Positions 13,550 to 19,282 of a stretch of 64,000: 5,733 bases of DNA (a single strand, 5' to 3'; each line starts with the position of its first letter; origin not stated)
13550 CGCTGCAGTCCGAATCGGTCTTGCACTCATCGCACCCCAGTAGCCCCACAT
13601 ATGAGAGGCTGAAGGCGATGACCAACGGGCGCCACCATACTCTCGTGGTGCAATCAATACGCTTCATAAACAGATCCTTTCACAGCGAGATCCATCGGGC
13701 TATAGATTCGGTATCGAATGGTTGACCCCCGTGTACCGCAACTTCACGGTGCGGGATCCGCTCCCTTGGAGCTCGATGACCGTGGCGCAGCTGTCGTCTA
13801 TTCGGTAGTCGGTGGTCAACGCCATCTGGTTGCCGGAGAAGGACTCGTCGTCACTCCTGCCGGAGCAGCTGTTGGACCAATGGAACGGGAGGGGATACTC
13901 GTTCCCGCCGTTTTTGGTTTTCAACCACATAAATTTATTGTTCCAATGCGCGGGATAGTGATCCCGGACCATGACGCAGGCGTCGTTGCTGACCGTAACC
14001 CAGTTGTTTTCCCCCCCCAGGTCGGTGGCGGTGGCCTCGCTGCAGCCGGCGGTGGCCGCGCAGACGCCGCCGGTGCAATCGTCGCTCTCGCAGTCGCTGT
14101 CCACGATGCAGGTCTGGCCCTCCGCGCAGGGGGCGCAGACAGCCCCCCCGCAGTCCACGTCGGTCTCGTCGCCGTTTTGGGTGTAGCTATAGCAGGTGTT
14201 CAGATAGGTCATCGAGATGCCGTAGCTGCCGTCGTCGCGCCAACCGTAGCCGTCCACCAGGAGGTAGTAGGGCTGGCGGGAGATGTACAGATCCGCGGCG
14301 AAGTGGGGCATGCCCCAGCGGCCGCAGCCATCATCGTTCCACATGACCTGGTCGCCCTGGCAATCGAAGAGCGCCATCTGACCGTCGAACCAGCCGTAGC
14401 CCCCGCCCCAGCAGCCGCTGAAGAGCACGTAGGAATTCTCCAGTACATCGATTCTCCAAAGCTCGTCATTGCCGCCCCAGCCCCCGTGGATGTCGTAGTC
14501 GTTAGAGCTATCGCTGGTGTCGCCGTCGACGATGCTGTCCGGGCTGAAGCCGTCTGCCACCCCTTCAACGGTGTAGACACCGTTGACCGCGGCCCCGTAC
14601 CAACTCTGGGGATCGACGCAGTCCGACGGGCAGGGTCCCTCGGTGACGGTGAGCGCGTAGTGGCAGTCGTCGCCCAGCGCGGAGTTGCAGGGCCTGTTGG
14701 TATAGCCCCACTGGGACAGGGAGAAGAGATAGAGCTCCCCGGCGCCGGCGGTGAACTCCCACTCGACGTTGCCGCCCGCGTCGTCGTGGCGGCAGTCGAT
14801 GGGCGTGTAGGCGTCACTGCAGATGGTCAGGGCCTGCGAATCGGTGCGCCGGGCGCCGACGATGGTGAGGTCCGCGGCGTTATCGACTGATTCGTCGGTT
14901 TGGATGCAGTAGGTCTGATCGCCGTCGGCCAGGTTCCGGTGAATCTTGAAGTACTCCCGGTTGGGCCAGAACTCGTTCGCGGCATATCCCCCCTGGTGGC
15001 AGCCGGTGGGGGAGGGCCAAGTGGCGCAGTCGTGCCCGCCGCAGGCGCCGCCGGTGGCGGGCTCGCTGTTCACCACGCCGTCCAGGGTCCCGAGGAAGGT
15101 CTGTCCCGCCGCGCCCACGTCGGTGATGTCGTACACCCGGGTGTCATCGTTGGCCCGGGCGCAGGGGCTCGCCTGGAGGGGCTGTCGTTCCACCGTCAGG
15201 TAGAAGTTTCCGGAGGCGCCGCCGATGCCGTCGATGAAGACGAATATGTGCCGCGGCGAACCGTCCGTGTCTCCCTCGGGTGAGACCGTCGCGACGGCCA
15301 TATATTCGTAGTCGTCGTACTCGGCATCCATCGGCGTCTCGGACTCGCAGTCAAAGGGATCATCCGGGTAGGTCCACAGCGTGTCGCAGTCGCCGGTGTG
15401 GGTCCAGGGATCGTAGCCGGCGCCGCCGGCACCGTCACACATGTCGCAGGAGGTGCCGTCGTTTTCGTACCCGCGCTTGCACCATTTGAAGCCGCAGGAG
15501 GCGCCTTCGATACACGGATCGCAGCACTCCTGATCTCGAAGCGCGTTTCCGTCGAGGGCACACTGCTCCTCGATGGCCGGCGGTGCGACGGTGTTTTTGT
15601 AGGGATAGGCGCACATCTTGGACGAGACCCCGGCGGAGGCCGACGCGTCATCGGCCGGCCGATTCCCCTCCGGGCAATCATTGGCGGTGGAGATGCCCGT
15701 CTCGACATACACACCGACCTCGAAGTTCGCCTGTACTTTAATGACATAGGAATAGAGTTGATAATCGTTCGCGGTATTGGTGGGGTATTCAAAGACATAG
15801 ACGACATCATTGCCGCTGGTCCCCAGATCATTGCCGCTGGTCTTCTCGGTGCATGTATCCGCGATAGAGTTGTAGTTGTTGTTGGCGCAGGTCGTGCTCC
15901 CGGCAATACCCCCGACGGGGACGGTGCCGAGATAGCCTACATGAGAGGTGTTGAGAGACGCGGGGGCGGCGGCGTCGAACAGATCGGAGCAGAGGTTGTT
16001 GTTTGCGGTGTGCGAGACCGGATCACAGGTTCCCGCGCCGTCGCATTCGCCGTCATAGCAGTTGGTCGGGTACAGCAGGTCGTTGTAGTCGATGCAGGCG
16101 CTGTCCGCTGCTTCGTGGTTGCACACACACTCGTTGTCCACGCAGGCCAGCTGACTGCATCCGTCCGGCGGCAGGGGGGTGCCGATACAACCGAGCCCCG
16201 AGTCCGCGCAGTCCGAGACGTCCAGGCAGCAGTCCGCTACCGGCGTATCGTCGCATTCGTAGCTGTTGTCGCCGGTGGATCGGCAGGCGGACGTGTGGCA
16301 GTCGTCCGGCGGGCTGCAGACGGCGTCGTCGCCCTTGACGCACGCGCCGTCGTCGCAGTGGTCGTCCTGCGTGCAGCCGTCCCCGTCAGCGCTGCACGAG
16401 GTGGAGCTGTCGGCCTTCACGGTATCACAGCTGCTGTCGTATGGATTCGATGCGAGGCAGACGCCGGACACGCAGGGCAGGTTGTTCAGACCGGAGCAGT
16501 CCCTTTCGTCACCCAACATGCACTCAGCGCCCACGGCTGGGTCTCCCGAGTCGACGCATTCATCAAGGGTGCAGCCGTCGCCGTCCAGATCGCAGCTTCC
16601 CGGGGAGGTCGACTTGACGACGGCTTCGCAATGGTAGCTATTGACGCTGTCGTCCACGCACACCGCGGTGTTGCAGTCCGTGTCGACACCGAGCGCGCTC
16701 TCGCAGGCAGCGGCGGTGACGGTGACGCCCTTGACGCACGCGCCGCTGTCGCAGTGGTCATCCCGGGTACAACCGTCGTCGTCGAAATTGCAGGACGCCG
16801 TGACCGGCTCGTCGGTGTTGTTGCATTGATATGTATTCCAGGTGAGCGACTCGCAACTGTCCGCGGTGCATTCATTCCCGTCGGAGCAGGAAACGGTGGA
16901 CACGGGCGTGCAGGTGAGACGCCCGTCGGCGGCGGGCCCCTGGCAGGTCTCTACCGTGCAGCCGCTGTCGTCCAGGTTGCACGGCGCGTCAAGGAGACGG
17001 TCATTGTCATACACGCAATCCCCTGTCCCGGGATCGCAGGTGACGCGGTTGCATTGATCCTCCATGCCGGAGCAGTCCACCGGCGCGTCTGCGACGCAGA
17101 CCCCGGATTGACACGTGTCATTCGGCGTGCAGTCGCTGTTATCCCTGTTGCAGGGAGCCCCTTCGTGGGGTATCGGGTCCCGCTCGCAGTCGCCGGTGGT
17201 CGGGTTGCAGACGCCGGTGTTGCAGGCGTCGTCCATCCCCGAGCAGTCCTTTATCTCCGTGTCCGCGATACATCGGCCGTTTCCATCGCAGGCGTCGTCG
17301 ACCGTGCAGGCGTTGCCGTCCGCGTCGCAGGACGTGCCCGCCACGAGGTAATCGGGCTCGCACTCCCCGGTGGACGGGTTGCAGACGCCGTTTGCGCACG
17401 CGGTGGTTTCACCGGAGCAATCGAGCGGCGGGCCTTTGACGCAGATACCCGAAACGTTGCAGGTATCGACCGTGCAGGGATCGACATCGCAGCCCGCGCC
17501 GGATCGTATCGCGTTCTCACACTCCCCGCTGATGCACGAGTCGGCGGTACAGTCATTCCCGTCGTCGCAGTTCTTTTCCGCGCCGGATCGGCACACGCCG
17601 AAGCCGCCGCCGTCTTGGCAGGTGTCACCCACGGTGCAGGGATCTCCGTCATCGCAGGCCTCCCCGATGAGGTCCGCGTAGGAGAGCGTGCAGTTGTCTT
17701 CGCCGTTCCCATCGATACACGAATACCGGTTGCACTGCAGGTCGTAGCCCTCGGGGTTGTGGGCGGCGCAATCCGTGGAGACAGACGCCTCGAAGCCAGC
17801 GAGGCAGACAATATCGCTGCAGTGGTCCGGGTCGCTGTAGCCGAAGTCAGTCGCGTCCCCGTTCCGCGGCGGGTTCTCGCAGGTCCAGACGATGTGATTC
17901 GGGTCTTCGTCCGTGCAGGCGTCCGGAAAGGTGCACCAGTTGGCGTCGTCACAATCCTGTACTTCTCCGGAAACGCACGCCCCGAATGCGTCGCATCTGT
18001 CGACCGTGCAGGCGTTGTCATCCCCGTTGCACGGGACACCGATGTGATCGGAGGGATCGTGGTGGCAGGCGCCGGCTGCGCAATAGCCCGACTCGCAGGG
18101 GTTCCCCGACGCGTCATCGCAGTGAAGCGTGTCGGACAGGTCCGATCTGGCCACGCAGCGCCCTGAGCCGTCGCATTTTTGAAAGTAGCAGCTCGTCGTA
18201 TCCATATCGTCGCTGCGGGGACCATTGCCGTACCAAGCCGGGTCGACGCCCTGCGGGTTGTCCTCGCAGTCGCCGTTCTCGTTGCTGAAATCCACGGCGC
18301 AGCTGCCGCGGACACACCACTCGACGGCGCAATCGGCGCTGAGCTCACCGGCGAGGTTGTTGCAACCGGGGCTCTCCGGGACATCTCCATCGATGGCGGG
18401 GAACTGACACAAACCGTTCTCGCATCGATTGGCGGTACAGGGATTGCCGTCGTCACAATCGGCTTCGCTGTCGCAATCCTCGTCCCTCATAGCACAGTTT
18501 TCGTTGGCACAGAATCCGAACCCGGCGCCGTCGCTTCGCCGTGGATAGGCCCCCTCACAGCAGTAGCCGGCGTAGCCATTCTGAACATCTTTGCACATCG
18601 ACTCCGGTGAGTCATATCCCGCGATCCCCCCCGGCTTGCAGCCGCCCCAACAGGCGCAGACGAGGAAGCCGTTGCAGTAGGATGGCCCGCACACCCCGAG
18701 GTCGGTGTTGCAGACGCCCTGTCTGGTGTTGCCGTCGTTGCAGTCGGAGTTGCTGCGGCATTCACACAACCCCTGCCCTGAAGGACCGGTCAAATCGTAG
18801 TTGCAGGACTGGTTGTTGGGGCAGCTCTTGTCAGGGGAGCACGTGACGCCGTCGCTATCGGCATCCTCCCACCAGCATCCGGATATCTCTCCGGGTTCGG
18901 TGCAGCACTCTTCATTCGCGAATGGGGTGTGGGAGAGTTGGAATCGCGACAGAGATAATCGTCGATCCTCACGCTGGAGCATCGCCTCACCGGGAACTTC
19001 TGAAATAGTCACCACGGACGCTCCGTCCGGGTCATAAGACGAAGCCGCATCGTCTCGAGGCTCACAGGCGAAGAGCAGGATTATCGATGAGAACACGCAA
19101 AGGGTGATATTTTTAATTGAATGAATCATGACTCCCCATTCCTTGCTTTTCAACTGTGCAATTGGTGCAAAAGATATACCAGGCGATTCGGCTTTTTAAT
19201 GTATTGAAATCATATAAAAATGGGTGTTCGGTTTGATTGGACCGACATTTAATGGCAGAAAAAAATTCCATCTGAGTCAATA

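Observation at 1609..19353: Tandemly duplicated two-gene cassette encoding four giant cysteine-rich lipoproteins with no catalytic domain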

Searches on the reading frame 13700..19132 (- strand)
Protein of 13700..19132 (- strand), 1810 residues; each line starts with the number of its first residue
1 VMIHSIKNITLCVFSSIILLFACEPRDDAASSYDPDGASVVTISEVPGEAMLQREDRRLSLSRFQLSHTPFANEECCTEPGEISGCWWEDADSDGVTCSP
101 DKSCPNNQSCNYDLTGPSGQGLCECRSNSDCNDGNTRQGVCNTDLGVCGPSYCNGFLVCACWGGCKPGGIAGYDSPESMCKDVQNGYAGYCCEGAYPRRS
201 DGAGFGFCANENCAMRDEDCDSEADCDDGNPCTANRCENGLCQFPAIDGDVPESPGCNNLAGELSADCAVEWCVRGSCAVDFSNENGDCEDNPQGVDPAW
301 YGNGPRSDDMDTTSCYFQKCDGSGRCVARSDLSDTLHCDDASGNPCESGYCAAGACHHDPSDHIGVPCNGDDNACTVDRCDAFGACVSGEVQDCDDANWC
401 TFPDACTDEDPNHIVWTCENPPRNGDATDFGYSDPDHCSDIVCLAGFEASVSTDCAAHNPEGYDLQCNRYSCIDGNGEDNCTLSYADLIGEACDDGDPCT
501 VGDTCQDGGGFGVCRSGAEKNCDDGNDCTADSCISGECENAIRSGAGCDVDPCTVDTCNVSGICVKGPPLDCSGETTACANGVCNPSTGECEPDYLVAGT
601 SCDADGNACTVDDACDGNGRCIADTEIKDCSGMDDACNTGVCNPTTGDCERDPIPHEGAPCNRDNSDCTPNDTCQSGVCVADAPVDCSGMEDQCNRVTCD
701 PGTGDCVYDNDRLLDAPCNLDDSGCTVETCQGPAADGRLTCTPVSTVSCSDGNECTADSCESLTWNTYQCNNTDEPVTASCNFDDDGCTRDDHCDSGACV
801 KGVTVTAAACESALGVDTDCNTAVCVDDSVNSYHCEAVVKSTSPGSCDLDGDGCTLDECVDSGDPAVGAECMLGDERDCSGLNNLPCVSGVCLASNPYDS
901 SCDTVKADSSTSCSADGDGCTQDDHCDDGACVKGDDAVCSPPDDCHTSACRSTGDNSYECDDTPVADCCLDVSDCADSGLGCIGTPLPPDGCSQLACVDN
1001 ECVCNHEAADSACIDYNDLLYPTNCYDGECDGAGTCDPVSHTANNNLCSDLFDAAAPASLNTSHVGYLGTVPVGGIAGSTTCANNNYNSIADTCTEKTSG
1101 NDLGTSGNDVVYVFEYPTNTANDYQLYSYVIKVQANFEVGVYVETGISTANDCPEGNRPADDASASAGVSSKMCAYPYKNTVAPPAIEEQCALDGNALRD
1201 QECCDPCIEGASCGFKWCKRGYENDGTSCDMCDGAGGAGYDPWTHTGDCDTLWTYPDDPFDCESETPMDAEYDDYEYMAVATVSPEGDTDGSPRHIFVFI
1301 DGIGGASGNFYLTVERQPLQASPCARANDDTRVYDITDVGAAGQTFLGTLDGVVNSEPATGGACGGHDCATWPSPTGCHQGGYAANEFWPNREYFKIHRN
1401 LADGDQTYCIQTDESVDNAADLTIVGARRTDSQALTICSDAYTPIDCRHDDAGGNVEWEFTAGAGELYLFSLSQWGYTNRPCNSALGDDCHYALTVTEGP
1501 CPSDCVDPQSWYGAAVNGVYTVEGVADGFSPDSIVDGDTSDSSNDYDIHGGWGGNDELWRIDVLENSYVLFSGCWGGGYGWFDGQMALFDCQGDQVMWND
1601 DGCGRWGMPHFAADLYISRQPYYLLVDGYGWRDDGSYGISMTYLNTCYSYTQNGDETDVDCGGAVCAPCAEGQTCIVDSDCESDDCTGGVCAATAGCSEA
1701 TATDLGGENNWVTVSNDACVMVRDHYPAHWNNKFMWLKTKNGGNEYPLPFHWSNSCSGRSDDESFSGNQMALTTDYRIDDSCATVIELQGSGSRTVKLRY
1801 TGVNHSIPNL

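Call 7: search_protein_families(library=pfam, proteins=[window:13700-19132:-], max_evalue=0.01)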
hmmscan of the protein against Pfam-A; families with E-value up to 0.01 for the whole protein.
window:13700-19132:- (1810 aa): 0 families

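Call 8: search_protein_families(library=ncbifam, proteins=[window:13700-19132:-], max_evalue=0.01)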
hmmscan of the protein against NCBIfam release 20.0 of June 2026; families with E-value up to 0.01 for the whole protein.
window:13700-19132:- (1810 aa): 0 families

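Call 15: search_solved_structures(query=window:13700-19129:-, max_evalue=1)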
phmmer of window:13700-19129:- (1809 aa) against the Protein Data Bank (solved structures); distinct sequences matched with E-value up to 1: 0.

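Call 104: search_protein_families(library=padloc, proteins=[window:13700-19129:-], max_evalue=0.01)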
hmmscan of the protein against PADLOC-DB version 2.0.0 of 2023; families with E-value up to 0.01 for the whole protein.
window:13700-19129:- (1809 aa): 0 families

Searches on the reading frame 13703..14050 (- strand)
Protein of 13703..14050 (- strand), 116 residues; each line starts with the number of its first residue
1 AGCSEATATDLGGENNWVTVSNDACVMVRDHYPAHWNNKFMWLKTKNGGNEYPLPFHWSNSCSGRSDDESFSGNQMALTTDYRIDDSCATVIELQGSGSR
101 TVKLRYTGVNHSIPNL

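Call 98: search_solved_structures(query=A7, max_evalue=10)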
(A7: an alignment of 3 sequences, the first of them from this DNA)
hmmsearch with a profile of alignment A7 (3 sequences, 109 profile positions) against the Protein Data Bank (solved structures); distinct sequences matched with E-value up to 10: 3.
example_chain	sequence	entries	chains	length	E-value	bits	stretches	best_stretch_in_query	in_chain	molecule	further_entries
9g25_A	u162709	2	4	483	0.077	16.6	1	6-48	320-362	H/ACA ribonucleoprotein complex subunit CBF5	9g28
3u28_A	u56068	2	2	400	0.13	15.8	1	6-48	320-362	H/ACA ribonucleoprotein complex subunit 4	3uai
3zv0_C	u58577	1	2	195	0.33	14.6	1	6-48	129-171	H/ACA RIBONUCLEOPROTEIN COMPLEX SUBUNIT 4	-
